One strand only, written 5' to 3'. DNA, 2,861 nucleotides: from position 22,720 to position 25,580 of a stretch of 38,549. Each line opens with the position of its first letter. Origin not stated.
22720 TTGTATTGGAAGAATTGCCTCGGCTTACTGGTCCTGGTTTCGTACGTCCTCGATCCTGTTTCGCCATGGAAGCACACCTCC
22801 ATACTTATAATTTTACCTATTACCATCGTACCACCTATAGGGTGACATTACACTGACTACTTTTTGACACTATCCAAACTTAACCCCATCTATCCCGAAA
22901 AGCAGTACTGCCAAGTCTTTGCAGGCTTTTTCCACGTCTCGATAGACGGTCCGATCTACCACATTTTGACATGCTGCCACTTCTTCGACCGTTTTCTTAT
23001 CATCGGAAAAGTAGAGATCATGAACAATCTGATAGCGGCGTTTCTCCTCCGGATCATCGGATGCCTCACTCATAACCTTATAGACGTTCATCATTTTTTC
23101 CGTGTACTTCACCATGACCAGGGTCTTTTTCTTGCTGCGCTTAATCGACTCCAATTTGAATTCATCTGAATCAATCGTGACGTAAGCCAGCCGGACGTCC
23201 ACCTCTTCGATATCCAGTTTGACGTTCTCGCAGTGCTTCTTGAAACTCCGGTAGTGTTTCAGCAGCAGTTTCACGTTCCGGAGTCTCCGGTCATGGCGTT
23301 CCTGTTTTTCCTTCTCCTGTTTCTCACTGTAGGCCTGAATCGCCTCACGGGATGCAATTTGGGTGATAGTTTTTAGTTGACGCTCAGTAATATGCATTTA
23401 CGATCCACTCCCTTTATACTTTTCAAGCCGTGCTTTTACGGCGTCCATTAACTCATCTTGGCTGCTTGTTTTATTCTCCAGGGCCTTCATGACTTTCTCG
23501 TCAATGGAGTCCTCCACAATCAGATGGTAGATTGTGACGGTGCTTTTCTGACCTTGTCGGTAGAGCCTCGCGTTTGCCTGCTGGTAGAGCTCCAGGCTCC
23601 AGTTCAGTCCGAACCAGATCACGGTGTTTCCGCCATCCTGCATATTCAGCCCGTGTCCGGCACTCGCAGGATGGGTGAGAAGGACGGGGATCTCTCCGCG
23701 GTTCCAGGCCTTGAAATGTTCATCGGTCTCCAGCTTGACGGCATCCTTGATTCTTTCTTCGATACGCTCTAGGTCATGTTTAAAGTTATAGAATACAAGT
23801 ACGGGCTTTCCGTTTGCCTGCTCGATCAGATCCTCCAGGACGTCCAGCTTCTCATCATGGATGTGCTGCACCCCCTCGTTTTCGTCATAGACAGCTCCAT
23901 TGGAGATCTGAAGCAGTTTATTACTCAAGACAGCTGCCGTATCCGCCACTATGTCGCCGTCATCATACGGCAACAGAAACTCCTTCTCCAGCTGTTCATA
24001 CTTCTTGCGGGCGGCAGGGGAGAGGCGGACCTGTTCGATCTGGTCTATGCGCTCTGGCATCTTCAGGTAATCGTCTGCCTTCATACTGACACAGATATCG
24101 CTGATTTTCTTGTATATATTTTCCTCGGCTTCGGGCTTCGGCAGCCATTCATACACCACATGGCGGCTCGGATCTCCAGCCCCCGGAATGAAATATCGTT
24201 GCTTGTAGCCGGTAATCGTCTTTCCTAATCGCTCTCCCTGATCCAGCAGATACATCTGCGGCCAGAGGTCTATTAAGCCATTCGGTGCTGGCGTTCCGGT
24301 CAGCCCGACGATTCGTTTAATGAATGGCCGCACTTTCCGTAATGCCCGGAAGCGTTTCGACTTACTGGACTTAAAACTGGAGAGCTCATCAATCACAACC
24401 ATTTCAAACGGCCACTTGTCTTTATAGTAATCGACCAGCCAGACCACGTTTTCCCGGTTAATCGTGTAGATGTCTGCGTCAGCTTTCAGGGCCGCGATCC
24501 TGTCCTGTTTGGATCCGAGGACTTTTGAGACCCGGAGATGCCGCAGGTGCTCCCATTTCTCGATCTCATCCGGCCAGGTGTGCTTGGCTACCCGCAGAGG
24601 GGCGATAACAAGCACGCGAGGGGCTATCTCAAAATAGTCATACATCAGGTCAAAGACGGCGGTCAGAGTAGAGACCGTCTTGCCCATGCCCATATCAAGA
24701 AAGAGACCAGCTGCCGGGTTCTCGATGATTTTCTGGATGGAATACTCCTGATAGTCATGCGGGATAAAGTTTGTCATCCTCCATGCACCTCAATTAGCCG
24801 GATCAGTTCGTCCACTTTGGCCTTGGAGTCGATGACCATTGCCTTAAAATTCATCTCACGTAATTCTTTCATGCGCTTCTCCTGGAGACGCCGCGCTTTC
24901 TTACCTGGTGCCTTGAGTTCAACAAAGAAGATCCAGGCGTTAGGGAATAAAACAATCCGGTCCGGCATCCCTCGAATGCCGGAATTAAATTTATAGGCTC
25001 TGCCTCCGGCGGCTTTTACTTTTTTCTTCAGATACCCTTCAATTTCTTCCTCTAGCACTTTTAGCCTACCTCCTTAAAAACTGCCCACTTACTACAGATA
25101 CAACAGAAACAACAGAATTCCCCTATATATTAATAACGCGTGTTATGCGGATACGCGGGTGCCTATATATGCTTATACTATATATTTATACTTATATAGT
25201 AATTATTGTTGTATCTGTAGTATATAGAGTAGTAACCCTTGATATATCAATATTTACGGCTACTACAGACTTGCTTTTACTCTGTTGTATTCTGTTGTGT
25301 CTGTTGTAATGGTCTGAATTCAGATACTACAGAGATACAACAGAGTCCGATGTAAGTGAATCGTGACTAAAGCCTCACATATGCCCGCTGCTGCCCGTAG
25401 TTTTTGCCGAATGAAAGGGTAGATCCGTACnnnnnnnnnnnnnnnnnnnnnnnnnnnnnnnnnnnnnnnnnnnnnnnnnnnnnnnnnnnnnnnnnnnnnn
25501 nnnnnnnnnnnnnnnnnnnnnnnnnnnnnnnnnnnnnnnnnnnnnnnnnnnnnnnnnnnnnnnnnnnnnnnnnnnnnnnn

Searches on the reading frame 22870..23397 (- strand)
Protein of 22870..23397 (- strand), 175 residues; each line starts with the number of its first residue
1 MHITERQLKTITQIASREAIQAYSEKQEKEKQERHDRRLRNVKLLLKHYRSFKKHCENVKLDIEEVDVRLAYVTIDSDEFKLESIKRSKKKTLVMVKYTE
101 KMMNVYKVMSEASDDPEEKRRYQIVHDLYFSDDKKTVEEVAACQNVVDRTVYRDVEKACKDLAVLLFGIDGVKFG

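Call 9: search_protein_families(library=phrogs, proteins=[window:22870-23397:-])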
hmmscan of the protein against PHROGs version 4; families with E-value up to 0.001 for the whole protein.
window:22870-23397:- (175 aa): 2 families
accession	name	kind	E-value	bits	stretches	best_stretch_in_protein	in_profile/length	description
phrog_1558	-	unknown function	1.1e-55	189.3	1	3-174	5-176/178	-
phrog_36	-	transcription regulation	2.1e-06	28.5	1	10-169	20-190/220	transcriptional regulator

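Call 10: search_protein_families(library=pfam, proteins=[window:22870-23397:-])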
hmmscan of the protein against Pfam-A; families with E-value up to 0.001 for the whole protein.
window:22870-23397:- (175 aa): 0 families

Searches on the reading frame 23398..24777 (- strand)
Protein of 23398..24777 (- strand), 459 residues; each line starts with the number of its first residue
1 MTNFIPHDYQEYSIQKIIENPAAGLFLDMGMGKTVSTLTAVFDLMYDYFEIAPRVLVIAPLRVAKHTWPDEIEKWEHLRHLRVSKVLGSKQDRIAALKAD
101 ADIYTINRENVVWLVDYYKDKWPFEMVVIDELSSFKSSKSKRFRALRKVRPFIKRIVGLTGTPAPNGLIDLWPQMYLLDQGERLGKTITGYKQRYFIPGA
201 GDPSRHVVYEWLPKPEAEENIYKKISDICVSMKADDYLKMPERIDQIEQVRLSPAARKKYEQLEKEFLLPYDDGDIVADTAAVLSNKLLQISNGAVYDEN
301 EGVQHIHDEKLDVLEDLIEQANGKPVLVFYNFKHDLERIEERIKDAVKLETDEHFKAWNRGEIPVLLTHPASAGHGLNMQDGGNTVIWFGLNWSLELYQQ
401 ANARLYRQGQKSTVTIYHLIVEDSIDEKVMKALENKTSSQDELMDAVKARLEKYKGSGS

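Call 9: search_protein_families(library=phrogs, proteins=[window:23398-24777:-])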
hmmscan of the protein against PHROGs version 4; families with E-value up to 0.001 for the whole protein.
window:23398-24777:- (459 aa): 8 families
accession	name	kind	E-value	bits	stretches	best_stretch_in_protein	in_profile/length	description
phrog_62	-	DNA, RNA and nucleotide metabolism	4.1e-185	619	1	3-456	694-1145/1881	DNA helicase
phrog_11354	-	unknown function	5.8e-49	165.6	1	347-454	8-115/116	-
phrog_16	-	DNA, RNA and nucleotide metabolism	5.8e-13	48.9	1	2-426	269-605/986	DNA helicase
phrog_29996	-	unknown function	4.7e-12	45.7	2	21-176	743-888/1189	-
phrog_11801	-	other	2.9e-08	32.3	1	370-449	1418-1498/2269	DNA methyltransferase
phrog_1685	-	unknown function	1.7e-06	26.5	1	357-444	1462-1549/2278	-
phrog_24008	-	DNA, RNA and nucleotide metabolism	3.2e-06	26.3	1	9-178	484-648/1006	helicase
phrog_23807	-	unknown function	4.4e-05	22.4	1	362-427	587-652/1053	-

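Call 10: search_protein_families(library=pfam, proteins=[window:23398-24777:-])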
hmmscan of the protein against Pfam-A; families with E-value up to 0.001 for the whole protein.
window:23398-24777:- (459 aa): 3 families
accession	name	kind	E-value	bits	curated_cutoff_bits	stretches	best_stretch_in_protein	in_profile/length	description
PF00176.29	SNF2-rel_dom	-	5.6e-20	72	24.9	1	25-276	22-266/290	SNF2-related domain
PF00270.35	DEAD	-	1.7e-08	34.8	26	1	9-164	3-161/167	DEAD/DEAH box helicase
PF00271.37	Helicase_C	-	1e-07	32.6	23.5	1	309-409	1-110/110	Helicase conserved C-terminal domain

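Call 30: find_related_loci(query=A3, collection=viral_contigs, flank=10000)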
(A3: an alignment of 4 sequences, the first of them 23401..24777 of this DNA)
Query A3 (459 aa) in viral_contigs; peptide patterns used: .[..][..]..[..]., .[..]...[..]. (x = any residue, [..] = any of these).
600 stretches matched a pattern (row limit reached: there are more); 529 encode a relative of the query (tblastn E <= 1e-3); the best 80 are kept; 80 distinct loci.
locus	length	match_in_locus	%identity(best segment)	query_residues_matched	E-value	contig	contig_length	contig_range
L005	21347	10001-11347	67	4-453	0e+0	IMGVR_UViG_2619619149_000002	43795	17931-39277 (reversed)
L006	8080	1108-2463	67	1-455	0e+0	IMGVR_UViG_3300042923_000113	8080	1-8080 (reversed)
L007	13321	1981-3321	66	4-453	0e+0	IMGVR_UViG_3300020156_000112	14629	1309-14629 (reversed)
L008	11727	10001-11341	66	4-453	0e+0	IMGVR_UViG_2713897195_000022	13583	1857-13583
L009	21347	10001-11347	63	4-453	0e+0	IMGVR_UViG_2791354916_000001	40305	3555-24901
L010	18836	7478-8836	63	4-457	0e+0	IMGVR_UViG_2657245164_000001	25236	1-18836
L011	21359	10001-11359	63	4-457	0e+0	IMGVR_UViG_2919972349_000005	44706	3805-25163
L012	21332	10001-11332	64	4-453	0e+0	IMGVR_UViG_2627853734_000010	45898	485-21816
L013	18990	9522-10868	63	4-453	0e+0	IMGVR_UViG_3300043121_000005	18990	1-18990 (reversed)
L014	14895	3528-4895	63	2-455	0e+0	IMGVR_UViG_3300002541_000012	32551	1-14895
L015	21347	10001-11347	61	4-453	0e+0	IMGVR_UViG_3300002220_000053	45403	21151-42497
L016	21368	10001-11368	63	4-457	0e+0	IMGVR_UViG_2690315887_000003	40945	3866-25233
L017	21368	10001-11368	63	4-457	0e+0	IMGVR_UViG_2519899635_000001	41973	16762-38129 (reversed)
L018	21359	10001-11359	60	4-455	0e+0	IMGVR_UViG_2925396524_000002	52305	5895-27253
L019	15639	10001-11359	60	4-455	0e+0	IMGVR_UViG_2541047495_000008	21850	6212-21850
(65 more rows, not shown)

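Call 42: find_related_loci(query=window:23401-24777:-, collection=genome_contigs, flank=10000)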
Query window:23401-24777:- (459 aa) in genome_contigs; peptide patterns used: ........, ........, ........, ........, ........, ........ (x = any residue, [..] = any of these).
118 stretches matched a pattern; 46 encode a relative of the query (tblastn E <= 1e-3); 46 distinct loci.
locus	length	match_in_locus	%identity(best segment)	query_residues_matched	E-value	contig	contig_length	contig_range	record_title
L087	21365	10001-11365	81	1-456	0e+0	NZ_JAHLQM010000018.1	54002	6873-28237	Amphibacillus sp. MSJ-3 LDH-m-3_ctg0031, whole genome shotgun sequence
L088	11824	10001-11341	66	4-453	0e+0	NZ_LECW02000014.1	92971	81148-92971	Bacillus glycinifermentans strain GO-13 contig_21, whole genome shotgun sequence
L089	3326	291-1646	63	4-455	0e+0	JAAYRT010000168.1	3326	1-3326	MAG: Halanaerobiaceae bacterium isolate AS23ysBPME_231 52527_AS23, whole genome shotgun sequence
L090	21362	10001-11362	62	4-458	0e+0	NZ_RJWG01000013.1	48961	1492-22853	Clostridium prolinivorans strain PYR-10 scaffold13, whole genome shotgun sequence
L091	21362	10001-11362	61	4-458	0e+0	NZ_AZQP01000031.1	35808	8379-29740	Fervidicella metallireducens AeB contig00031, whole genome shotgun sequence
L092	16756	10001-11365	61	2-457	0e+0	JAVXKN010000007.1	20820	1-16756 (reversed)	MAG: Oscillospiraceae bacterium isolate CGS6M1-bin19 NODE_7_length_20820_cov_4.461698, whole genome shotgun sequence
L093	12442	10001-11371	61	4-458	0e+0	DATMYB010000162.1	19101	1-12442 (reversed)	MAG TPA_asm: Syntrophomonas sp. isolate SMAG_U13135 k141_5545, whole genome shotgun sequence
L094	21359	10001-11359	60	4-455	0e+0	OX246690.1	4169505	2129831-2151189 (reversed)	Clostridioides difficile genome assembly, chromosome: 1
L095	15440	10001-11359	60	4-455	0e+0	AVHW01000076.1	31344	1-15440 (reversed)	Clostridioides difficile CD160 gcdCD160.contig.76, whole genome shotgun sequence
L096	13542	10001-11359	61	4-455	0e+0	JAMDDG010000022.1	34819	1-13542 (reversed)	MAG: Bacteroidetes bacterium isolate FK_Sedi_B_Bin.148 NODE_3576_length_34819_cov_7.23974, whole genome shotgun sequence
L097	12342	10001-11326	61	4-451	1e-177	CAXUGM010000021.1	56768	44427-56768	Clostridia bacterium UC5.1-1D4 isolate CC00994 genome assembly, contig: CC00994_21_NODE_21_length_56768_cov_162.728034,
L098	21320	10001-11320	60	6-451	8e-177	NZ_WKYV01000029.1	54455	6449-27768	Lactonifactor sp. BIOML-A5 scaffold29_size54455, whole genome shotgun sequence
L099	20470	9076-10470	57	1-454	1e-173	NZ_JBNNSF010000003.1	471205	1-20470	Chitinophaga sp. NPDC101104 NPDC101104_354_E10.ctg-0003, whole genome shotgun sequence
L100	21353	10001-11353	56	1-455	1e-166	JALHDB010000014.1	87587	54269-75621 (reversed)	MAG: Negativicutes bacterium isolate 1-no_shock_S1_026 scaffold_284, whole genome shotgun sequence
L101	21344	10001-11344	55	1-452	2e-162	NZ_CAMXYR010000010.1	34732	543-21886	MAG: uncultured Anaerococcus sp. isolate SRR17635626_bin.2_metaWRAP_v1.3_MAG ERZ14212540.60, whole genome shotgun sequen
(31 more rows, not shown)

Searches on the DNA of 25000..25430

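Call 99: search_rna_families(source=window, start=25000, end=25430, threshold=evalue, max_evalue=1)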
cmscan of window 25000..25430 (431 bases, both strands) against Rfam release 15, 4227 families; matches with E-value up to 1: 3.
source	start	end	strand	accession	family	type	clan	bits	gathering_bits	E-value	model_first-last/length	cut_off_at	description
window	25089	25222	-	RF00632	sxy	Cis-reg;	-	28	70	0.007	1-104/104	no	sxy 5' UTR element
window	25276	25348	+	RF04109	mir-1305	Gene; miRNA;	-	24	63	0.028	1-83/83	no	mir-1305 microRNA precursor family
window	25275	25351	+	RF03644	mir-2064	Gene; miRNA;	-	16.5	100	0.87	1-70/70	no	mir-2064 microRNA precursor family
